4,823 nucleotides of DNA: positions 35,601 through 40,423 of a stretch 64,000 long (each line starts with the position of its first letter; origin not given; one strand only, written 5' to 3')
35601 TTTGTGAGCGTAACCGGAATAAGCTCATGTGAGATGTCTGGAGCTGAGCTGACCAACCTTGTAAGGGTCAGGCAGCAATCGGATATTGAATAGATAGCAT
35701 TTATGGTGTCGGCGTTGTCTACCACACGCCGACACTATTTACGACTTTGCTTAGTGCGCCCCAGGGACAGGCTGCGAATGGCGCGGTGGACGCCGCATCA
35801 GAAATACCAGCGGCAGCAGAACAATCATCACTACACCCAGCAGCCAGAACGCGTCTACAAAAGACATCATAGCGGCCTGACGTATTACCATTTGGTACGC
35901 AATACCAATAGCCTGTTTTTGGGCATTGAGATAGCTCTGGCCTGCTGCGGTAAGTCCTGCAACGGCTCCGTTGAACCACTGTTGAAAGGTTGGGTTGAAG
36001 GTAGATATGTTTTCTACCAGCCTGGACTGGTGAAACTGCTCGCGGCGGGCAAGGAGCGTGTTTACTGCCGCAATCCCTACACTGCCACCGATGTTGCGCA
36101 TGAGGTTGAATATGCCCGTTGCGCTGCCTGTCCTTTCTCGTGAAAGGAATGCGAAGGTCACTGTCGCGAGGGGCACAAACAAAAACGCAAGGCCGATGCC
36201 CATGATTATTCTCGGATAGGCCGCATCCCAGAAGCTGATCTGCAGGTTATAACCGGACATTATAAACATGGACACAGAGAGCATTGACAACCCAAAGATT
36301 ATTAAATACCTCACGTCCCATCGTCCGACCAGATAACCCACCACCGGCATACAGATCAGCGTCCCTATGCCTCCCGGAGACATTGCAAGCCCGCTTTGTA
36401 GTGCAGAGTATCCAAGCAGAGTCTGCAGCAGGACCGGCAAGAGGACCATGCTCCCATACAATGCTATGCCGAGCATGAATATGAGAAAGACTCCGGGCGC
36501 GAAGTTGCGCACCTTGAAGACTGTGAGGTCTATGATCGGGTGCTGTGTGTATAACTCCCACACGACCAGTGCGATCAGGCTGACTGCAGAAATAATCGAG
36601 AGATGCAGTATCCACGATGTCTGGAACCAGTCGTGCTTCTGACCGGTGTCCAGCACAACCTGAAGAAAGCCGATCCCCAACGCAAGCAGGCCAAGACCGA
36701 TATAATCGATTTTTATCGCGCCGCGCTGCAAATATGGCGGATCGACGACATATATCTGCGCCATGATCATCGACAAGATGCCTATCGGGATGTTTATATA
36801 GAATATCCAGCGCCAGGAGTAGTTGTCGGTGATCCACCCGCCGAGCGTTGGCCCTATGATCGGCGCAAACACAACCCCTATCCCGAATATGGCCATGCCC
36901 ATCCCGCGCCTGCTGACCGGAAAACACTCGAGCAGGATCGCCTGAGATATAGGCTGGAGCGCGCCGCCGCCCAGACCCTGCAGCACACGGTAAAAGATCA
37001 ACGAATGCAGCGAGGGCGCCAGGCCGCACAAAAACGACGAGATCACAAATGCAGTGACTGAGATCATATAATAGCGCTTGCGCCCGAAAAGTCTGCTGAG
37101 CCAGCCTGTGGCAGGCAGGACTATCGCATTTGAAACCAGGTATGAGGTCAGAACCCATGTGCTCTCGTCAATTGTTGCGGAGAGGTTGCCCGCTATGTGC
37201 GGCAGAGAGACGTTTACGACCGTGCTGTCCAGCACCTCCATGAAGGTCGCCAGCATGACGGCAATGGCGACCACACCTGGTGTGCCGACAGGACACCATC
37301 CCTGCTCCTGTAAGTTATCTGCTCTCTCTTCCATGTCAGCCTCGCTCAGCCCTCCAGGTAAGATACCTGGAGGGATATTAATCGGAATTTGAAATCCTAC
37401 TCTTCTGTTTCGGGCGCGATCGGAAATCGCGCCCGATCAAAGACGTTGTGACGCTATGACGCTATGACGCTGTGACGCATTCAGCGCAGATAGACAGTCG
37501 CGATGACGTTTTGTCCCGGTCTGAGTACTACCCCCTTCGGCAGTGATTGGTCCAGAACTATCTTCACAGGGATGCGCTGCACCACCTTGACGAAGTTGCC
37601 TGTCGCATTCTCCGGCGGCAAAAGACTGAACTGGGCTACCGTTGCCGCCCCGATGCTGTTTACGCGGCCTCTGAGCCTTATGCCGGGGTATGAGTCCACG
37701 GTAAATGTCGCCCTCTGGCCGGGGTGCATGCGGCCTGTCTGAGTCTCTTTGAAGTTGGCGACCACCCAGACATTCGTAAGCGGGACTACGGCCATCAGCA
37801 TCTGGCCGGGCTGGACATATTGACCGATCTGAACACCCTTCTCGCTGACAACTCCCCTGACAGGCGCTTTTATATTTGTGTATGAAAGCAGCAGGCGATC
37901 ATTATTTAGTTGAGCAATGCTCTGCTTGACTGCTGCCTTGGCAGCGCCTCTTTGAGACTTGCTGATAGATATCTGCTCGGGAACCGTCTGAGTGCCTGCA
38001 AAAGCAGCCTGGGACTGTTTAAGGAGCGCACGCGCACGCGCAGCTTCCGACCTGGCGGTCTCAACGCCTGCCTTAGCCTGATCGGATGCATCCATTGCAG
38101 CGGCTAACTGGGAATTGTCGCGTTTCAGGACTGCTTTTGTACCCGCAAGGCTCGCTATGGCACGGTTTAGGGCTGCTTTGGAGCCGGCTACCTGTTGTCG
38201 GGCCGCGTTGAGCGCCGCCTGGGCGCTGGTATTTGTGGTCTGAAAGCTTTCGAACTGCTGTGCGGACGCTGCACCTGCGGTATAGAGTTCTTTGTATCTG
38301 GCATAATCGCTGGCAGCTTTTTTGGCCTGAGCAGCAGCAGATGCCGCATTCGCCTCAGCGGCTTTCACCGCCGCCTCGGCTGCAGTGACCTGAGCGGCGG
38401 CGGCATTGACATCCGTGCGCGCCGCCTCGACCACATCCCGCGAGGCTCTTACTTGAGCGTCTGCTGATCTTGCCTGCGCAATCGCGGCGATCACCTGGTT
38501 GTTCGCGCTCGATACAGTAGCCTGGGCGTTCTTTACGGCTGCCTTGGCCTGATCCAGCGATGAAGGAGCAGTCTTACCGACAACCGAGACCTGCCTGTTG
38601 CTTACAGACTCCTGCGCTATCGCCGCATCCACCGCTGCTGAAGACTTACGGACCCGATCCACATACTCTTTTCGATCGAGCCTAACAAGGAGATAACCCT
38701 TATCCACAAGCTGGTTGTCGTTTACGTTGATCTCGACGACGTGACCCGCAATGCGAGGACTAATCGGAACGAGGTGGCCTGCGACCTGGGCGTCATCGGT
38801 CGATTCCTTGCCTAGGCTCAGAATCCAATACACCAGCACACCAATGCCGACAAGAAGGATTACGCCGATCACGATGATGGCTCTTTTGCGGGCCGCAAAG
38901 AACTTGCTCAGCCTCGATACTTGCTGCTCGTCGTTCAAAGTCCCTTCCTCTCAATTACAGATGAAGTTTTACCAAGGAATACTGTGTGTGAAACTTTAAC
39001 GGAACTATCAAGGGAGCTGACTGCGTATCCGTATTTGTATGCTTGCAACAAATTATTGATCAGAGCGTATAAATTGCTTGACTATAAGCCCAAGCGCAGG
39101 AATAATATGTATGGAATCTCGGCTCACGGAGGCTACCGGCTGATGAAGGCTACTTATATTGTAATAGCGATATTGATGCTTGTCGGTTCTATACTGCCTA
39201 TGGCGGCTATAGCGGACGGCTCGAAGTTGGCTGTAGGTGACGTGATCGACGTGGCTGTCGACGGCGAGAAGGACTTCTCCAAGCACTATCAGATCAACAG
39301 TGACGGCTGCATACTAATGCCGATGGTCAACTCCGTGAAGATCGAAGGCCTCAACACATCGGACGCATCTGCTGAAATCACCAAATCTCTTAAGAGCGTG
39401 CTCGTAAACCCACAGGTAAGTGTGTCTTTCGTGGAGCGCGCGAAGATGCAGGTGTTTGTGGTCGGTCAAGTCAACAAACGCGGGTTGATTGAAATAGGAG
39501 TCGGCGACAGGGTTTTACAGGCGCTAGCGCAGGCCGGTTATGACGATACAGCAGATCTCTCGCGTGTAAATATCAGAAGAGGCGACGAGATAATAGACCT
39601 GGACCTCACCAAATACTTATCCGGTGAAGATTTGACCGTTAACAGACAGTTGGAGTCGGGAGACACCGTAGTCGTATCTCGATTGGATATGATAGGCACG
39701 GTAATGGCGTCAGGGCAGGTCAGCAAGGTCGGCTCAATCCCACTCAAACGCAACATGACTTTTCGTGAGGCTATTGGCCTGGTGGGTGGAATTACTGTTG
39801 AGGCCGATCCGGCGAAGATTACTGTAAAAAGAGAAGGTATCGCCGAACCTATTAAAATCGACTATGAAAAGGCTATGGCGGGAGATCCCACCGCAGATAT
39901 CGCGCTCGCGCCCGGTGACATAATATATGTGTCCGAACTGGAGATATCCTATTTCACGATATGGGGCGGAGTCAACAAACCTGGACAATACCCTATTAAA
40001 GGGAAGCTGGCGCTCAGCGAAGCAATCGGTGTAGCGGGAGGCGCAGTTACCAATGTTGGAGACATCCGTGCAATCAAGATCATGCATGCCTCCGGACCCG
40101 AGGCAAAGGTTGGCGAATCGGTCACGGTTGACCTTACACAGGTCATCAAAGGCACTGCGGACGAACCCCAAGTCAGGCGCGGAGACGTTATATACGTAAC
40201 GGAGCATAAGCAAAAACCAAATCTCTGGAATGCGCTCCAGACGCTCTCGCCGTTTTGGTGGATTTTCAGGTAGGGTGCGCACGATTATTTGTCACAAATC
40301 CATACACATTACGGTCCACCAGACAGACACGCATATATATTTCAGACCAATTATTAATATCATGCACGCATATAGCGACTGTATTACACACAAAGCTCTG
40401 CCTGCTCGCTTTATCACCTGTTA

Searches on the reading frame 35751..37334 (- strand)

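Call 45: search_protein_families(library=ncbifam, proteins=[window:35751-37334:-], max_evalue=0.00001)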
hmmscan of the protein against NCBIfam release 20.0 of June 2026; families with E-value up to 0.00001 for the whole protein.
window:35751-37334:- (527 aa): 51 families (the best 25 are shown)
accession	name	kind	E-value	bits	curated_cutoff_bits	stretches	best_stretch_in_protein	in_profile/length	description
TIGR00711.1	efflux_EmrB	subfamily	1.6e-156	521.8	230.2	1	22-511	3-483/485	DHA2 family efflux MFS transporter permease subunit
NF000391.1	EmrB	exception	1.6e-128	429.6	925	1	21-516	11-498/501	multidrug efflux MFS transporter permease subunit EmrB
NF000060.1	MFS_efflux_LmrB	exception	1.9e-48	165.5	800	1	22-431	18-426/479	lincomycin efflux MFS transporter Lmr(B)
NF000095.1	tet_MFS_OtrB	exception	1.3e-44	152.7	999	1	25-427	30-436/563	oxytetracycline resistance efflux MFS transporter OtrB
NF007799.0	PRK10504.1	subfamily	6.2e-44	150.7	426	1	26-440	15-422/471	multidrug transporter subunit MdtD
NF040895.2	MFS_effux_SdrM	equivalog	2.3e-41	142.3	550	1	22-443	7-419/441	multidrug efflux MFS transporter SdrM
NF000025.1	MFS_efflux_tcmA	exception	8.1e-38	130.4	999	1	18-431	23-434/538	tetracenomycin C efflux MFS transporter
NF000009.1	tet_MFS_Tcr3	exception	1.2e-36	126.3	1000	1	25-426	35-440/512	tetracycline efflux MFS transporter Tcr3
NF000218.1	FexA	exception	5.3e-34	117.6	900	1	24-432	24-433/475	chloramphenicol/florfenicol efflux MFS transporter FexA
NF011571.1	PRK14995.1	subfamily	2.6e-32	112.2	701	1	26-493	10-480/493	SmvA family efflux MFS transporter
NF012180.1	tet_MFS_43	exception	6.3e-32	111.2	999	1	24-429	24-428/484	tetracycline efflux MFS transporter Tet(43)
NF000031.1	MFS_efflux_LmrA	exception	2.5e-29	102.3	850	1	30-423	40-432/484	lincomycin efflux MFS transporter Lmr(A)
NF040856.1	FexB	exception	3e-28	98.8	950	1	28-435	21-427/469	chloramphenicol/florfenicol efflux MFS transporter FexB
NF000089.1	qac_MFS_AB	exception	9.5e-26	90.6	900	1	23-512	23-502/514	QacA/B family quaternary ammonium compound efflux MFS transporter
NF012169.0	qepA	equivalog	3.1e-25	88.8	1075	1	25-425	25-419/511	fluoroquinolone efflux MFS transporter QepA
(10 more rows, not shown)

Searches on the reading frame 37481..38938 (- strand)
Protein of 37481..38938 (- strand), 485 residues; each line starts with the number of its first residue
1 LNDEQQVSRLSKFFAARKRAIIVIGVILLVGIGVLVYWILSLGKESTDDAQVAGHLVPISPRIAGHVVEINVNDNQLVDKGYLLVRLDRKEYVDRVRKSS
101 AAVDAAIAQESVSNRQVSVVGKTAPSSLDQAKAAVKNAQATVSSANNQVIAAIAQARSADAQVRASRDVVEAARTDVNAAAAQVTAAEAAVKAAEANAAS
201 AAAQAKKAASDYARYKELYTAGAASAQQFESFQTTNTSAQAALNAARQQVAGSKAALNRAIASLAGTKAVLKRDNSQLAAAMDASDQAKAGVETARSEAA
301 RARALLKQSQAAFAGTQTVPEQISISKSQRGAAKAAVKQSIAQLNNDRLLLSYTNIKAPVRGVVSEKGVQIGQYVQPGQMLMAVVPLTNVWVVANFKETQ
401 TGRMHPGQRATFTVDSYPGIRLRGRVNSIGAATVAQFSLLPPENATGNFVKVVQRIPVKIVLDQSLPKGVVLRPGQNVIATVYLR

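Call 45: search_protein_families(library=ncbifam, proteins=[window:37481-38938:-], max_evalue=0.00001)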
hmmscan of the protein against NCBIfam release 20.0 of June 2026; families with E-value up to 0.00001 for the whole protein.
window:37481-38938:- (485 aa): 12 families
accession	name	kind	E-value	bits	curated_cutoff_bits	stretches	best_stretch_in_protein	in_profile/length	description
TIGR00998.1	8a0101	subfamily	5.5e-65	219.5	390.8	2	291-478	147-330/334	EmrA/EmrK family multidrug efflux transporter periplasmic adaptor subunit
NF011715.0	PRK15136.1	equivalog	5.6e-54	183.3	563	2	292-478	160-341/390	multidrug efflux MFS transporter periplasmic adaptor subunit EmrA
NF007785.0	PRK10476.1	equivalog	7.3e-40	136.9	376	2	300-478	155-336/347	multidrug transporter subunit MdtN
TIGR01730.1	RND_mfp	subfamily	1.1e-33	116.5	94.9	2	280-429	68-210/322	efflux RND transporter periplasmic adaptor subunit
NF002939.0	PRK03598.1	equivalog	7.8e-23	81.2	393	2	248-429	108-280/332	secretion protein HlyD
NF007850.1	PRK10559.1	equivalog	4.7e-20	71.9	400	2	315-465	108-263/303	p-hydroxybenzoic acid efflux pump subunit AaeA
TIGR00999.1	8a0102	subfamily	2.5e-15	56.3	319.3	1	276-431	20-169/271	CzcB/NccB family metal efflux transporter periplasmic adaptor subunit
TIGR01843.1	type_I_hlyD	subfamily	2.5e-14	53.1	208.65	1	173-436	98-358/422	HlyD family type I secretion periplasmic adaptor subunit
TIGR02971.1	heterocyst_DevB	subfamily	6.9e-13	48.7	129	1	281-441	133-289/327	ABC exporter membrane fusion protein, DevB family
NF008606.0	PRK11578.1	equivalog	1.3e-10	40.9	342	1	282-429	112-262/371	macrolide transporter subunit MacA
NF045904.1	RND-peri-MexE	equivalog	8.8e-10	38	714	1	286-388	111-206/390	multidrug efflux RND transporter periplasmic adaptor subunit MexE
NF008589.1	PRK11556.1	equivalog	8.9e-06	24.8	391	0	286-385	132-224/392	MdtA/MuxA family multidrug efflux RND transporter periplasmic adaptor subunit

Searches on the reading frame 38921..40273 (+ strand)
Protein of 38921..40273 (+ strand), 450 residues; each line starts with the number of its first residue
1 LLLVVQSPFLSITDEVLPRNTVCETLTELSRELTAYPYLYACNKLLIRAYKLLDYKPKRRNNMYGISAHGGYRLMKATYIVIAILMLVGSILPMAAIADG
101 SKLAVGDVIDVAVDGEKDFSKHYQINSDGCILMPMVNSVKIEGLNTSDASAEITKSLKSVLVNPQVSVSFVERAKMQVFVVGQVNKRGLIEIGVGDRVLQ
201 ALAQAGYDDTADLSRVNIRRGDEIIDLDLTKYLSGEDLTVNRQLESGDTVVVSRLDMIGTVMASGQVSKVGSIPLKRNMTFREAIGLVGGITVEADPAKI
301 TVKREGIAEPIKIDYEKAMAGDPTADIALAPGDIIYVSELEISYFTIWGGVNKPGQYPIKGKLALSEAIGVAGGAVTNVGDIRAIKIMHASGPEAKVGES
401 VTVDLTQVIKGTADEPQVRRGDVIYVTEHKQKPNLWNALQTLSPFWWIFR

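Call 45: search_protein_families(library=ncbifam, proteins=[window:38921-40273:+], max_evalue=0.00001)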
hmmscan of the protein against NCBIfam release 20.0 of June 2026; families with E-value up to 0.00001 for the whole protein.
window:38921-40273:+ (450 aa): 5 families
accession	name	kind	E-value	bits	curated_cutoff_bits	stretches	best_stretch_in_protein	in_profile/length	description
TIGR03028.1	EpsE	equivalog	7.5e-33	113.8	262.65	2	102-293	3-197/239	polysaccharide export protein EpsE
TIGR03027.2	pepcterm_export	equivalog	1.4e-28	99.7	180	1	103-253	5-165/169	XrtA/PEP-CTERM system exopolysaccharide export protein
NF011658.0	PRK15078.1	subfamily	3.2e-27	95.3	333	2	124-291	119-288/380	polysaccharide export protein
NF041843.1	EpsY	equivalog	3.8e-20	72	320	1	99-252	51-210/211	exopolysaccharide export protein EpsY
NF011722.0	PRK15175.1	equivalog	5.8e-07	28.7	456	0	112-309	95-291/355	Vi polysaccharide ABC transporter protein VexA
